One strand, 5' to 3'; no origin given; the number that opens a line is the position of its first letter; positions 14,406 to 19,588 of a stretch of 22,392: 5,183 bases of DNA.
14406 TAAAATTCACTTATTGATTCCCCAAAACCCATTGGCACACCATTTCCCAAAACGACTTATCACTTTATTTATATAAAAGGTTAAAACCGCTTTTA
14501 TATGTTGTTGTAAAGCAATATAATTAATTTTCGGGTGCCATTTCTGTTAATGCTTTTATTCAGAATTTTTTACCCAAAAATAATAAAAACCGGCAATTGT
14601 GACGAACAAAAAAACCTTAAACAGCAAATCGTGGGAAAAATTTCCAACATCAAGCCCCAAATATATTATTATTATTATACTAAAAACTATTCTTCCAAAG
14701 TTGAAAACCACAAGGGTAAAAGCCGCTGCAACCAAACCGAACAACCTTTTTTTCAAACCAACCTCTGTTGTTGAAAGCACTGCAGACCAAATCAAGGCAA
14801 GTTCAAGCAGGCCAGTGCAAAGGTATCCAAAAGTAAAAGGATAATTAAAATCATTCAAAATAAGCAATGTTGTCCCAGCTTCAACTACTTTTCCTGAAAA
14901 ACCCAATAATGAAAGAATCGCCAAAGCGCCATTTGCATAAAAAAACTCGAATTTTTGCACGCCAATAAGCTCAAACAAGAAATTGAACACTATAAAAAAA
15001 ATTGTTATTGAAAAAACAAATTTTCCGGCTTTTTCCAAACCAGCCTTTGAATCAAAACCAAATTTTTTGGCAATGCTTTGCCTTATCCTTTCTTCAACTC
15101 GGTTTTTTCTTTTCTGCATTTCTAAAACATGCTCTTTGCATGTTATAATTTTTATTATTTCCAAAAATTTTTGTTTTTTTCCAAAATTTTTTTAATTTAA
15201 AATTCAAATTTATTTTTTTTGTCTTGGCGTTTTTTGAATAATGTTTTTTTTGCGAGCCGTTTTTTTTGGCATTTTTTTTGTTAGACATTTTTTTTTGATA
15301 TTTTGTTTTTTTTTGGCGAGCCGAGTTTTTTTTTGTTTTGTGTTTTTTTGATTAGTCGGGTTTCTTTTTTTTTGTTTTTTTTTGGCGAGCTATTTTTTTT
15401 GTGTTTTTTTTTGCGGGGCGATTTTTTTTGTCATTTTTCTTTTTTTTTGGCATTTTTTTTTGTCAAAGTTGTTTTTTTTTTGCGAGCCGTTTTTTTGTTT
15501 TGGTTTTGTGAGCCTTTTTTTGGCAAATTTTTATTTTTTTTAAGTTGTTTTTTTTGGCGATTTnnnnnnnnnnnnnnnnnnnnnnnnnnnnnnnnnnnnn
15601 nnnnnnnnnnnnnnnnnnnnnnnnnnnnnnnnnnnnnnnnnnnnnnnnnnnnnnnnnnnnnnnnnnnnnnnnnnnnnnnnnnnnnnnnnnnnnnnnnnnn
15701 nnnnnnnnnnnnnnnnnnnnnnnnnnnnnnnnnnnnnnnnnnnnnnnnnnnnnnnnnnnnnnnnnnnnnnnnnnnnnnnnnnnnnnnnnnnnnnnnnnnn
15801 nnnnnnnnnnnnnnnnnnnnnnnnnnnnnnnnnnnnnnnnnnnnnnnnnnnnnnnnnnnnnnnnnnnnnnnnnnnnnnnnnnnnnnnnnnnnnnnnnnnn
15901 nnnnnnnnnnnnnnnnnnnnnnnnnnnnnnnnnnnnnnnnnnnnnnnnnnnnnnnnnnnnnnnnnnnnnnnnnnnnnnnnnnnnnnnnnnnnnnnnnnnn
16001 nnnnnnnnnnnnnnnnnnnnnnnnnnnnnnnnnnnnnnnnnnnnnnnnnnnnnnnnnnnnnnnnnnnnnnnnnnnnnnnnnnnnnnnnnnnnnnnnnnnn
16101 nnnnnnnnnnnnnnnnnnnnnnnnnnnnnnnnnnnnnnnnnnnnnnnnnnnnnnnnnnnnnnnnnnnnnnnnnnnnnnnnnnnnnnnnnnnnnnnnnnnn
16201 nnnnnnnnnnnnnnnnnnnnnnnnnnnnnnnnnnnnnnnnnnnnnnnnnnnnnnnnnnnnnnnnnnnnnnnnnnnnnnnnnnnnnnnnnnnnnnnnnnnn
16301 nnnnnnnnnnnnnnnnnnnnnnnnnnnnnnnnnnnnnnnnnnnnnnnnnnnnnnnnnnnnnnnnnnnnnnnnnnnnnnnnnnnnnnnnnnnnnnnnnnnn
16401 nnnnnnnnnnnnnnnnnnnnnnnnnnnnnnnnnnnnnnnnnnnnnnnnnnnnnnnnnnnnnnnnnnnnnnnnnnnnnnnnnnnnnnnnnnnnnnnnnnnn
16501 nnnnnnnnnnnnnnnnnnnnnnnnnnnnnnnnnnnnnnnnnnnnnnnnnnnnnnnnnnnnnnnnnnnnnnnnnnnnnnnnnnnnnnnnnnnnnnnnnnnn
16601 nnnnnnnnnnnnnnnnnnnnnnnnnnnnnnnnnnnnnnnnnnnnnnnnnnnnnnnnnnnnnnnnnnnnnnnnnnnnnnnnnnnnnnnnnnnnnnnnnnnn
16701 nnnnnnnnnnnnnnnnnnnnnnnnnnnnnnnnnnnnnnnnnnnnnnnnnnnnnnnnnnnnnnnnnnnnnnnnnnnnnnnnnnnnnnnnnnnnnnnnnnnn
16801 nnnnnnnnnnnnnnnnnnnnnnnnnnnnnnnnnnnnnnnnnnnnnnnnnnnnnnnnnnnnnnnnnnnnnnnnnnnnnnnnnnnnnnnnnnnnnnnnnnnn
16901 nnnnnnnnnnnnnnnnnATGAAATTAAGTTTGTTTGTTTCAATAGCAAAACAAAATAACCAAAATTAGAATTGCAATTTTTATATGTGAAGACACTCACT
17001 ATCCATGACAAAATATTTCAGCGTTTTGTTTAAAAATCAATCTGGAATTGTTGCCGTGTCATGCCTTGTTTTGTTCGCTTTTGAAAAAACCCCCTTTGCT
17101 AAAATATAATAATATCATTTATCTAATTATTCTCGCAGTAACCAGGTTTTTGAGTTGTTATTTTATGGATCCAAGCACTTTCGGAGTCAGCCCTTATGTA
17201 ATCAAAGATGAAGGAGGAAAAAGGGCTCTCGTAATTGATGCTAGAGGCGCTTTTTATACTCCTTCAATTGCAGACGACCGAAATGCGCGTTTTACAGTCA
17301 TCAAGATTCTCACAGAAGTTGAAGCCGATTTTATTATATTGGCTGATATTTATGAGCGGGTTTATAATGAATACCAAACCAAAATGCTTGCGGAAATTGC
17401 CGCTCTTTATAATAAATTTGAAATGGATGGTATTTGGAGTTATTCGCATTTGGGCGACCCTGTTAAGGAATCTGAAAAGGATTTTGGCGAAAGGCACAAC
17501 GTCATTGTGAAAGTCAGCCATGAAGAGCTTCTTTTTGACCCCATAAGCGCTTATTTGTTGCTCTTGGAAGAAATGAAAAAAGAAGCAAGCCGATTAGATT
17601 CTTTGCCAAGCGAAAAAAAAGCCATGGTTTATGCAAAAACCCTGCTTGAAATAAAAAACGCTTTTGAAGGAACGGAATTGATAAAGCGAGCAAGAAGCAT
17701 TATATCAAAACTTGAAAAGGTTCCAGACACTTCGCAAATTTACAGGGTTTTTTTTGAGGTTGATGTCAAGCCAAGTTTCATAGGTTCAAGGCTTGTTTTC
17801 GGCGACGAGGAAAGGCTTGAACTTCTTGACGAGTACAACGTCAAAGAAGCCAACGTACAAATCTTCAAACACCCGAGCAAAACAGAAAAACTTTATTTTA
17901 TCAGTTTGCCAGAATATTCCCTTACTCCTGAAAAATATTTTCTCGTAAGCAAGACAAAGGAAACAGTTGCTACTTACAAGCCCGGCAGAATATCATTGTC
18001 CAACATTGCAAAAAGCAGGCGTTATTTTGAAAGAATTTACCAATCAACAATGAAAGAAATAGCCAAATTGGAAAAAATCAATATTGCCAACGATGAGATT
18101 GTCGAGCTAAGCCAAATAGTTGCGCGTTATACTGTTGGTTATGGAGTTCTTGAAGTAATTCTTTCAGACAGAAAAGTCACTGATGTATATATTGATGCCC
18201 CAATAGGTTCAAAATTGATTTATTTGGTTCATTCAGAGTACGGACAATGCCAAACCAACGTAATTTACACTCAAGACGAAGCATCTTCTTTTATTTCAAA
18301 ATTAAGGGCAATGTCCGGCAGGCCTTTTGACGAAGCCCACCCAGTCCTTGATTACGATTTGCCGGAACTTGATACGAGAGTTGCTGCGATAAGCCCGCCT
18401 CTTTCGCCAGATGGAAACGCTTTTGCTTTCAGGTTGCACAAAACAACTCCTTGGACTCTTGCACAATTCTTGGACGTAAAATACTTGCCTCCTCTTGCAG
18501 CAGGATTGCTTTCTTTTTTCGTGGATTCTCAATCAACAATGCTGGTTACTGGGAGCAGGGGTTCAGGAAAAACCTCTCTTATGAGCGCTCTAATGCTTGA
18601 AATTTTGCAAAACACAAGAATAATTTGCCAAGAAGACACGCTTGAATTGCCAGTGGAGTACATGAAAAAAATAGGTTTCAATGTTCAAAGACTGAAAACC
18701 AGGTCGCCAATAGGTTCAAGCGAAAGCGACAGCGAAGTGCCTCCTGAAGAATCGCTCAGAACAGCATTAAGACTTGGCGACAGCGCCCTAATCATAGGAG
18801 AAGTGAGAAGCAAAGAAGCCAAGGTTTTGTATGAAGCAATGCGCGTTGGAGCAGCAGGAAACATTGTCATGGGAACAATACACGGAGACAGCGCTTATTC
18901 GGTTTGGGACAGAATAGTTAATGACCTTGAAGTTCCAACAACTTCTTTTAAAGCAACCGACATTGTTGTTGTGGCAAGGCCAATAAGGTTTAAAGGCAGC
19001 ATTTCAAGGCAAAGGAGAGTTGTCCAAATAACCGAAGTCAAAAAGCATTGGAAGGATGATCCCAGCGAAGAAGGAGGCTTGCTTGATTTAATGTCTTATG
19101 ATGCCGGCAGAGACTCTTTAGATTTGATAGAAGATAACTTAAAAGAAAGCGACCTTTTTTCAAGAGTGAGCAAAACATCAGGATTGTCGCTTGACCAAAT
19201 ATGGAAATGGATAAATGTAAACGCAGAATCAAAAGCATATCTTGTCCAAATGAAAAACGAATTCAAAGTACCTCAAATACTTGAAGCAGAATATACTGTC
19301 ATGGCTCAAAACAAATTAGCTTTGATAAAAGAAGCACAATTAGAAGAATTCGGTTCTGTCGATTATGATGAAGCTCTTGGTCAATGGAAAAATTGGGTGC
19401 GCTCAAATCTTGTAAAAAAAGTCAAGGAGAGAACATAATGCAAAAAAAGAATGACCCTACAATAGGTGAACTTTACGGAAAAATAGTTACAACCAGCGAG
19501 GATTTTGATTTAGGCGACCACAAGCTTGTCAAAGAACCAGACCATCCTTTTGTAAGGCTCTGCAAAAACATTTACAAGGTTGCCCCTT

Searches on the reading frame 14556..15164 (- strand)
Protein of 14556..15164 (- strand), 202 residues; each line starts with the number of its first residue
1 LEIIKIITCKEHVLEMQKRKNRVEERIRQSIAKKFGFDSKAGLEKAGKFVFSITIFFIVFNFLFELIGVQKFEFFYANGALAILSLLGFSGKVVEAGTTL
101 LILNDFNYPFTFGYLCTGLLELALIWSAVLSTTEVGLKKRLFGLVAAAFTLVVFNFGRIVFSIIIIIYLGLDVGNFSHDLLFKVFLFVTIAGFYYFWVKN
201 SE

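Call 13: search_protein_families(library=pfam, proteins=[window:14556-15164:-], max_evalue=0.01)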
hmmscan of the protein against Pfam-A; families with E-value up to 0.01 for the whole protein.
window:14556-15164:- (202 aa): 0 families

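Call 70: search_protein_families(library=ncbifam, proteins=[window:14556-15164:-], max_evalue=1)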
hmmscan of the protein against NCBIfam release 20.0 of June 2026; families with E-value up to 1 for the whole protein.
window:14556-15164:- (202 aa): 7 families
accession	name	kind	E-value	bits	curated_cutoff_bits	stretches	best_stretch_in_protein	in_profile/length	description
TIGR04178.1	exo_archaeo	signature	4.7e-09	36.4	23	1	116-198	7-94/97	exosortase/archaeosortase family protein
TIGR04175.1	archaeo_artD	exception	7.5e-05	22.8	125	1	51-199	7-140/150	archaeosortase D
TIGR03110.1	exosort_Gpos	exception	0.03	14.2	102.75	1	49-196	28-174/187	exosortase family protein XrtG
TIGR04300.1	exosort_XrtM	exception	0.21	12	125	1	115-196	60-138/150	exosortase family protein XrtM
NF045528.1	heimosortase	equivalog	0.25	11.3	130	1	116-193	92-175/199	heimdallarchaeosortase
TIGR04293.1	archaeo_artF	exception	0.71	9.9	150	0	82-188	45-146/166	archaeosortase family protein ArtF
NF033505.2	paceosortase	exception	1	9.5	80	0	129-198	77-145/167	pacearchaeosortase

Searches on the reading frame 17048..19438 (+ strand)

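Call 13: search_protein_families(library=pfam, proteins=[window:17048-19438:+], max_evalue=0.01)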
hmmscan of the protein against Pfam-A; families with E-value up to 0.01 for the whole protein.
window:17048-19438:+ (796 aa): 3 families
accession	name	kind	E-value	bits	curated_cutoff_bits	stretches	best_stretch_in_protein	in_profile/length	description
PF00437.27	T2SSE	-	7.9e-20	71.3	24.9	1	416-646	61-278/370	Type II/IV secretion system protein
PF13191.12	AAA_16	-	0.0039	18.2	32.6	1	496-530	25-63/167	AAA ATPase domain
PF13555.12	AAA_29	-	0.007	16.5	27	0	493-517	20-44/61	P-loop containing region of AAA domain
